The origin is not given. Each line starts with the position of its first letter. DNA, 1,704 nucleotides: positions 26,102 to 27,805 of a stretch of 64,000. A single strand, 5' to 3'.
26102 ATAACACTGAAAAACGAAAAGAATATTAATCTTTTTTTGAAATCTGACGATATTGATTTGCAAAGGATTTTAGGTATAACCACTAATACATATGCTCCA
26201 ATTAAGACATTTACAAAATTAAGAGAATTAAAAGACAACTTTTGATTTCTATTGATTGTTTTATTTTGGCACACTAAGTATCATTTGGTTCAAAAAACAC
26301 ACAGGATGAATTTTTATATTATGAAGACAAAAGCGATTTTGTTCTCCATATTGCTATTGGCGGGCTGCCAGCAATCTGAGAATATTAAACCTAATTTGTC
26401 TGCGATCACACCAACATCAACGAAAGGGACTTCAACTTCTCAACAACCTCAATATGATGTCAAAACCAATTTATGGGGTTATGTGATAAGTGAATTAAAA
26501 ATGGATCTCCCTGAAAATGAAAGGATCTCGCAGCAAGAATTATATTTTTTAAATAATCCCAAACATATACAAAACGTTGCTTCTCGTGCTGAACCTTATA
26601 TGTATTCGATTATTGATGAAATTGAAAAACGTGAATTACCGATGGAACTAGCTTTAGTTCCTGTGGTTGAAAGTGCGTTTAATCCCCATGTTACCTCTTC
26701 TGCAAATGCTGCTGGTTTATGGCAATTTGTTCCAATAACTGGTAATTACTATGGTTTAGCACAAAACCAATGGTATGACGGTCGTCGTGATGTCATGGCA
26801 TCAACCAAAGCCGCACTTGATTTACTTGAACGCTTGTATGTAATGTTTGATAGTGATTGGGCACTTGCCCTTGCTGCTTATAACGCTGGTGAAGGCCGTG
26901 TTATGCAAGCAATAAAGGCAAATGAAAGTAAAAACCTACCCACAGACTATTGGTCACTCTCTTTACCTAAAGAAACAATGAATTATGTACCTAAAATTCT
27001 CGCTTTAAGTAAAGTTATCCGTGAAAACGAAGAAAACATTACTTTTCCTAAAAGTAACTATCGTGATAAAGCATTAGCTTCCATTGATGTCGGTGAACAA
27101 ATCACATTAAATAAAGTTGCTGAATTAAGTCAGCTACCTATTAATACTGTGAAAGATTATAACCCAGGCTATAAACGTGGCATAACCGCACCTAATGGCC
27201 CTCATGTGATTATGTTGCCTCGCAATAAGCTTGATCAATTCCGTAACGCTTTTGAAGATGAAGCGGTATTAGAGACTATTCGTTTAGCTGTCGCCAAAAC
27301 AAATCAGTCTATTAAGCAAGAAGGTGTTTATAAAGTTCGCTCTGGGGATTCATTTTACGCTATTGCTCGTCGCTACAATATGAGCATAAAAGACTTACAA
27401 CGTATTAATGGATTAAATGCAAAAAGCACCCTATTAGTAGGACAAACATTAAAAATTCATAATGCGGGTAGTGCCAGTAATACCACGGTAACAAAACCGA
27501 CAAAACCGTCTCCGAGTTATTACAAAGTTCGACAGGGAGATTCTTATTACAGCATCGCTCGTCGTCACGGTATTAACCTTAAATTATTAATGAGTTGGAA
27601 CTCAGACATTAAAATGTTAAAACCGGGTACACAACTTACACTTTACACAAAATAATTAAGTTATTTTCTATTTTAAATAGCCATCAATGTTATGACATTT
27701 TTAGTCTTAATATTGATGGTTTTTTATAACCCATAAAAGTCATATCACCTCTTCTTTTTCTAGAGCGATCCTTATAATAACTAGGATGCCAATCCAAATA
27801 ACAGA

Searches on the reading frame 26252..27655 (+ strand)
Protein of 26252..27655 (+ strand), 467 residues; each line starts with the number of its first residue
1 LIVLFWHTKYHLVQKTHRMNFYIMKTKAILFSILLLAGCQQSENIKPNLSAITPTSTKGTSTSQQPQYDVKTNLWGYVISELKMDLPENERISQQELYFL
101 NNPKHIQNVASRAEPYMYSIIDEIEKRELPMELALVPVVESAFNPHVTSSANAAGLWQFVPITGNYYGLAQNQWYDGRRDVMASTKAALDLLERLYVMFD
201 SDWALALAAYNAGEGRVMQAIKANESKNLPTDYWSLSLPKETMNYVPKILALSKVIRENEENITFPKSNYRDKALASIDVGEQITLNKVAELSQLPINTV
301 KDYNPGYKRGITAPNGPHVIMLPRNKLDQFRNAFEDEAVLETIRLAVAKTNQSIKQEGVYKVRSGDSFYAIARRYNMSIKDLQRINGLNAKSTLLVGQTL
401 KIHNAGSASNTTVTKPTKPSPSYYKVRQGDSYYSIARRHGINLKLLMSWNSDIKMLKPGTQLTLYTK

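Call 76: search_protein_families(library=pfam, proteins=[window:26252-27655:+], max_evalue=0.00001)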
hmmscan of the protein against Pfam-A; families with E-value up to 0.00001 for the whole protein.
window:26252-27655:+ (467 aa): 3 families
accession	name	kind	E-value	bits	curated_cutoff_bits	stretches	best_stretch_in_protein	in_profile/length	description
PF01464.25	SLT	-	8.7e-27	93.5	21.3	1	125-227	9-111/117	Transglycosylase SLT domain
PF01476.26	LysM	-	1e-26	93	20.9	2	360-402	1-42/43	LysM domain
PF23577.1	LysM_RLK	-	3.3e-06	27.5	27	0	424-454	3-33/44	LysM domain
